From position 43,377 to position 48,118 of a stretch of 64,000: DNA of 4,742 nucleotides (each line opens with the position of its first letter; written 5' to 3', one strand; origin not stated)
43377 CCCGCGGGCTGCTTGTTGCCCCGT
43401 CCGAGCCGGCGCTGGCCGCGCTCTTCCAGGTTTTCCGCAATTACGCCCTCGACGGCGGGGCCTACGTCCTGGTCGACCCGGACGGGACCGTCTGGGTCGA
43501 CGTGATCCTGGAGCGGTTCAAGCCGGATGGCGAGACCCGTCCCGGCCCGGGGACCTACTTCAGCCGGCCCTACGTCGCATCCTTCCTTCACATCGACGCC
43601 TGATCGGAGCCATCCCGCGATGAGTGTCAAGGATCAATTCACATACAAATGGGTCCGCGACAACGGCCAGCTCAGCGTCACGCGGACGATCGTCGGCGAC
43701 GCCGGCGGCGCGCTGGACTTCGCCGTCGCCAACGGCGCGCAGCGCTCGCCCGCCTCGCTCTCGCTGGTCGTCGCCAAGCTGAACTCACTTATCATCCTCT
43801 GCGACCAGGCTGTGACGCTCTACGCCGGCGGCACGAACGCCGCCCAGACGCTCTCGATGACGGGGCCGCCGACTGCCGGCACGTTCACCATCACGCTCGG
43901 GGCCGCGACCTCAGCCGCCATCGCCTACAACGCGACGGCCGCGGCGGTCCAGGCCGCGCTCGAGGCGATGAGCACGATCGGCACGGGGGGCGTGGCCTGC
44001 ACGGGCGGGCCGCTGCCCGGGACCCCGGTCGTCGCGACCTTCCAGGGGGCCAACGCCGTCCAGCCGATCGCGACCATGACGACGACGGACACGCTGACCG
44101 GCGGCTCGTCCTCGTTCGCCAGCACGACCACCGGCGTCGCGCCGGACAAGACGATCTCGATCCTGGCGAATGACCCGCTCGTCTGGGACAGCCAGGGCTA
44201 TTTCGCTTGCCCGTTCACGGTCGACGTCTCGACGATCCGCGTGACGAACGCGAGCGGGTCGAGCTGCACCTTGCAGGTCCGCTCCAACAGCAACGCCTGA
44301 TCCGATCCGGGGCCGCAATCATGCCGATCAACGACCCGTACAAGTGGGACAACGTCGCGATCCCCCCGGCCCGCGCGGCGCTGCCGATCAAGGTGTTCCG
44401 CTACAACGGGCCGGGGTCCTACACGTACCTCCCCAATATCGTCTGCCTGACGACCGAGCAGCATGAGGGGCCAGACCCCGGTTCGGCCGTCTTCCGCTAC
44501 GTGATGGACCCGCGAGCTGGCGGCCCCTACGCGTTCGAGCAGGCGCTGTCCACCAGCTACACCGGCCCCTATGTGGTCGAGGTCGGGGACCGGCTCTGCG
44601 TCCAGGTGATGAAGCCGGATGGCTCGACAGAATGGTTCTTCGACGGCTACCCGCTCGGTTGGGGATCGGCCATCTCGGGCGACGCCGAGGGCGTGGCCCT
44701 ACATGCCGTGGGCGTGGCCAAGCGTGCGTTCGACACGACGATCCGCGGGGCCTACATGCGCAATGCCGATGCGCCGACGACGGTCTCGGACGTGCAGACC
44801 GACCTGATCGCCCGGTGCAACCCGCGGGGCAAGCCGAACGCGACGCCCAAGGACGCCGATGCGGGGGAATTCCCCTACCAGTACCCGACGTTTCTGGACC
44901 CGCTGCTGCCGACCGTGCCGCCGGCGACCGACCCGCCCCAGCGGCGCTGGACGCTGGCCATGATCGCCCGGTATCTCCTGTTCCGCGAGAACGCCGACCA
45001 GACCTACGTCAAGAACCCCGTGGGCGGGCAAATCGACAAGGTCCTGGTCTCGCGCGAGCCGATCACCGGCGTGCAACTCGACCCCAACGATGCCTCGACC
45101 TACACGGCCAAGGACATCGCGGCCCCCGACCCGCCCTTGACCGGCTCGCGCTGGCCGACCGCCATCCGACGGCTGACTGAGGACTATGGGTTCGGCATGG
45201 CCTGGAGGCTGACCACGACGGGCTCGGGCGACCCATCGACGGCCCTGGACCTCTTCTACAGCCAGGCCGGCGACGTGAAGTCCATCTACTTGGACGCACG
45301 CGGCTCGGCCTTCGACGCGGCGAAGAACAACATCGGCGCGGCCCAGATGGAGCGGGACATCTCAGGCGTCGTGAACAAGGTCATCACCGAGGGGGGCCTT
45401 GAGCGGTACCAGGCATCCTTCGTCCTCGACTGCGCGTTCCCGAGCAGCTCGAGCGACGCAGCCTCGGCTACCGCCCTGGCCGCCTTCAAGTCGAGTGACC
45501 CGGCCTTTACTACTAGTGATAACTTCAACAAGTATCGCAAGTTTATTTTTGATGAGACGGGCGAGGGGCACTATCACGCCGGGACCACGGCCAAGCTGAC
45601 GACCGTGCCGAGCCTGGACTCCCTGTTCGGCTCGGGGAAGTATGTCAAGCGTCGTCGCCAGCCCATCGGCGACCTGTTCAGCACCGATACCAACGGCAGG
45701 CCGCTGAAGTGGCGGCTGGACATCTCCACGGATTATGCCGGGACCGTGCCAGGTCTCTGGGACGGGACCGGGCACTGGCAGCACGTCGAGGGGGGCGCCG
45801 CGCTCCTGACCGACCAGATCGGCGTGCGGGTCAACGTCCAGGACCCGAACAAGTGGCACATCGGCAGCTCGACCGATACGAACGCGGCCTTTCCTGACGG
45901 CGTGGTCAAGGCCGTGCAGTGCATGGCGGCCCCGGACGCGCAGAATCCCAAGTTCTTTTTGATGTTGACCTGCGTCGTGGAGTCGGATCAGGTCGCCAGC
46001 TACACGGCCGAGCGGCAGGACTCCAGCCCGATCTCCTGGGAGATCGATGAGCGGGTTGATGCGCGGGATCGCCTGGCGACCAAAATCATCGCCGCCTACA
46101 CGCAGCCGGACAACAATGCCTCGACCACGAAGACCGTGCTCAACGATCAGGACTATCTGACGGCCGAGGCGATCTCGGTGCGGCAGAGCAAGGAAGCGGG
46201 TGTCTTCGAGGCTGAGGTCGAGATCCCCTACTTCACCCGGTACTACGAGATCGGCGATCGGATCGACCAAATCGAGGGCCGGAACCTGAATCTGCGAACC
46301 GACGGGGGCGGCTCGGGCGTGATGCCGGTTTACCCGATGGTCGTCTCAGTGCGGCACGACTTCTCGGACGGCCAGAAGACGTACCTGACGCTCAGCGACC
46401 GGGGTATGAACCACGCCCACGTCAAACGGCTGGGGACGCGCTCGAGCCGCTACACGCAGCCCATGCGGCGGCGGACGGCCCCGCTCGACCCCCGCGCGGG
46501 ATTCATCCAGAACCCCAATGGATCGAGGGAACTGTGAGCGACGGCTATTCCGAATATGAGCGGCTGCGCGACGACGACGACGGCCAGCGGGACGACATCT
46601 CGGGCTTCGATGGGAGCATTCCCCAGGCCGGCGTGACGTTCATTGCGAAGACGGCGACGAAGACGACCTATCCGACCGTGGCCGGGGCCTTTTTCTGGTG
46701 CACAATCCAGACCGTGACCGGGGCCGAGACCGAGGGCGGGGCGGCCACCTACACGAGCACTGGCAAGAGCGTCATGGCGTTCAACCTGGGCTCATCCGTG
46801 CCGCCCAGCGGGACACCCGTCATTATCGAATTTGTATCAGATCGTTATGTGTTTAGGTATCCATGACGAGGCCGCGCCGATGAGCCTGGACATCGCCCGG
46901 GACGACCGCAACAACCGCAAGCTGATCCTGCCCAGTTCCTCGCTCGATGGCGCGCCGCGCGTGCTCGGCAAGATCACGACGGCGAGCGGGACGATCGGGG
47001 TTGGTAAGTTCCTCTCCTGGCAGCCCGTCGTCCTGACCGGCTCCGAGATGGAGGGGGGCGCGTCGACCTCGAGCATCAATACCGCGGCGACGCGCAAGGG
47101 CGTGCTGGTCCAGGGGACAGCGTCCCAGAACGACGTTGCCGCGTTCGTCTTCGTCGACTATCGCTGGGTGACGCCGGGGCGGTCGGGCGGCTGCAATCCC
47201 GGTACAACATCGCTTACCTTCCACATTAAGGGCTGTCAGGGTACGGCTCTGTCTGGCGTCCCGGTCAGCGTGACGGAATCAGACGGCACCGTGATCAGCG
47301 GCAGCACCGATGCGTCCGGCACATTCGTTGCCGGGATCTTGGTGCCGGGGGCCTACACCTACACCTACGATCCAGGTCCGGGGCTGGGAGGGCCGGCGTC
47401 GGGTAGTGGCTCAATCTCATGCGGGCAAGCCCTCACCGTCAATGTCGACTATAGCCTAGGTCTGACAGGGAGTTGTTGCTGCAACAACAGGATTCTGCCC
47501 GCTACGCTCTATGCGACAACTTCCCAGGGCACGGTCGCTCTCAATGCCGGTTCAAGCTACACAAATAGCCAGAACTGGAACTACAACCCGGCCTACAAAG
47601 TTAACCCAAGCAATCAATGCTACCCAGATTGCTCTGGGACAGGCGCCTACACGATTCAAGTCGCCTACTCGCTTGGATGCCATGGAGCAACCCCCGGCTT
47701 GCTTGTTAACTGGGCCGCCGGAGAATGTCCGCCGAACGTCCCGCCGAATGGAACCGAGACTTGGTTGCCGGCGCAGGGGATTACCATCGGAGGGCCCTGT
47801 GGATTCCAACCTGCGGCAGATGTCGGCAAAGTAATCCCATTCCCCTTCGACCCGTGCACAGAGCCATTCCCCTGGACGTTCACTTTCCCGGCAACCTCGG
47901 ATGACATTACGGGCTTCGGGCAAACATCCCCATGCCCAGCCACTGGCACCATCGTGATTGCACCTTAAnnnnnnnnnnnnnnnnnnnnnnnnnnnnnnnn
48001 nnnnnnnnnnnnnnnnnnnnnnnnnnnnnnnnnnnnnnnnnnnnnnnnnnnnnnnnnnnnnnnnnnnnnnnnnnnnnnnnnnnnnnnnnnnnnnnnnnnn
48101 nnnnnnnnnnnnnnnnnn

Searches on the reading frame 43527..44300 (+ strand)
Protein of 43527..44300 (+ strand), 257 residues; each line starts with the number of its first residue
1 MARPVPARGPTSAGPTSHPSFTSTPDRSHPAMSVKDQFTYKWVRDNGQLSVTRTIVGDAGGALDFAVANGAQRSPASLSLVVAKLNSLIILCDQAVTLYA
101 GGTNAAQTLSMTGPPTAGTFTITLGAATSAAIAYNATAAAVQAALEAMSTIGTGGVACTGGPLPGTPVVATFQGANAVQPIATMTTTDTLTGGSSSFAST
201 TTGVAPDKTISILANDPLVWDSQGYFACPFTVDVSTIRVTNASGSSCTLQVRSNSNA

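Call 6: search_protein_families(library=phrogs, proteins=[window:43527-44300:+], max_evalue=0.001)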
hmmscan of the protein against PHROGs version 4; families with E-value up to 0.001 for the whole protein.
window:43527-44300:+ (257 aa): 3 families
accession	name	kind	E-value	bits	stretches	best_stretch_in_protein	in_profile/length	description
phrog_10909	-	tail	1.7e-08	35.3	1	103-195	201-284/290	major tail protein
phrog_2839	-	tail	7.1e-06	25.8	1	101-203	56-155/581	tail sheath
phrog_792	-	tail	6.2e-05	23.4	1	106-197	261-347/350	major tail protein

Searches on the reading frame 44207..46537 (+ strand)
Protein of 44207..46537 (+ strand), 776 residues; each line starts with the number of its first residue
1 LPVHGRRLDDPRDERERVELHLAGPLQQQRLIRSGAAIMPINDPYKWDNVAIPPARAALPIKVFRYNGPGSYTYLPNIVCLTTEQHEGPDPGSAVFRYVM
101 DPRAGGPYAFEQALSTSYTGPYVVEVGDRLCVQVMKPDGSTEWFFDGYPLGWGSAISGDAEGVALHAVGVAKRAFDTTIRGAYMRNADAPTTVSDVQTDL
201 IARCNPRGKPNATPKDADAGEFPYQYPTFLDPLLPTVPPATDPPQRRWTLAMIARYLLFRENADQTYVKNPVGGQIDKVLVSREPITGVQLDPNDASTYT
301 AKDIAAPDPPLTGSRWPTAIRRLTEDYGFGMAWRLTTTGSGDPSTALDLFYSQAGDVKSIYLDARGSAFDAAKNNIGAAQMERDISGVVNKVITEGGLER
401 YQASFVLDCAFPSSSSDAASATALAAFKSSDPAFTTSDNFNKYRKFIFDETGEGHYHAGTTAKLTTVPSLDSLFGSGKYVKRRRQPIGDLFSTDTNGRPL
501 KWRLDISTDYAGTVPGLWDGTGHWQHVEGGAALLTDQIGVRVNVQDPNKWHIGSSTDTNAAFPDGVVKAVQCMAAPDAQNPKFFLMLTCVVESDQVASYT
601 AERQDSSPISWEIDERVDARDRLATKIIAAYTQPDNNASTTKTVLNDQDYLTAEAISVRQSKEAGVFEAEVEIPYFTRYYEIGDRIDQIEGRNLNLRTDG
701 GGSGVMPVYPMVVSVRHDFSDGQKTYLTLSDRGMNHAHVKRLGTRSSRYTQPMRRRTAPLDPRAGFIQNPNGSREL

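Call 3: search_protein_families(library=pfam, proteins=[window:44207-46537:+], max_evalue=0.01)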
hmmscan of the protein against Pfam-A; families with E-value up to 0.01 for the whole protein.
window:44207-46537:+ (776 aa): 0 families

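Call 4: search_protein_families(library=ncbifam, proteins=[window:44207-46537:+], max_evalue=0.01)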
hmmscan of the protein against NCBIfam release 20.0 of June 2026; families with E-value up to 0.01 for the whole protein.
window:44207-46537:+ (776 aa): 0 families

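Call 6: search_protein_families(library=phrogs, proteins=[window:44207-46537:+], max_evalue=0.001)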
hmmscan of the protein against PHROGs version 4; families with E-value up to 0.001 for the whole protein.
window:44207-46537:+ (776 aa): 0 families

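Call 59: find_related_loci(query=window:44207-46537:+, collection=viral_contigs, flank=10000)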
Query window:44207-46537:+ (776 aa) in viral_contigs; peptide patterns used: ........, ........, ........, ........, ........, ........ (x = any residue, [..] = any of these).
2 stretches matched a pattern, but none encodes a relative of the query by tblastn (E <= 1e-3).

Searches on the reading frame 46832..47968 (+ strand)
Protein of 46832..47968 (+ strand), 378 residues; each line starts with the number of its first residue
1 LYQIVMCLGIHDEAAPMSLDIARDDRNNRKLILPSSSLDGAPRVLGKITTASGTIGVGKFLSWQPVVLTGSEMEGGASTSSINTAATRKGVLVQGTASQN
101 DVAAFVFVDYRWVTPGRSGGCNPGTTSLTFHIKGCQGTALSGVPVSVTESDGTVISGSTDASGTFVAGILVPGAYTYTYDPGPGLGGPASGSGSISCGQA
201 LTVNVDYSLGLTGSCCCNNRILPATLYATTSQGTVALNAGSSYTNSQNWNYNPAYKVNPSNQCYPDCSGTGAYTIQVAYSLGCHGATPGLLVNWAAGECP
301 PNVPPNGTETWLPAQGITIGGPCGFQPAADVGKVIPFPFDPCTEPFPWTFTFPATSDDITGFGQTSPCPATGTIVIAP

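Call 3: search_protein_families(library=pfam, proteins=[window:46832-47968:+], max_evalue=0.01)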
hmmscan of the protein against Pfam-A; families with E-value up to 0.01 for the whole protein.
window:46832-47968:+ (378 aa): 1 family
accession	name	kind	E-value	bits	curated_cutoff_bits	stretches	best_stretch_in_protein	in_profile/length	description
PF13620.12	CarboxypepD_reg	-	9.8e-05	23.1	32.3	1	136-179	10-54/82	Carboxypeptidase regulatory-like domain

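Call 4: search_protein_families(library=ncbifam, proteins=[window:46832-47968:+], max_evalue=0.01)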
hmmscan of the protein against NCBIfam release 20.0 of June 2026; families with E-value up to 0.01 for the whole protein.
window:46832-47968:+ (378 aa): 0 families

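Call 53: search_protein_families(library=phrogs, proteins=[window:46832-47968:+], max_evalue=0.01)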
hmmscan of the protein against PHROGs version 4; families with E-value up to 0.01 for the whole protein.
window:46832-47968:+ (378 aa): 0 families
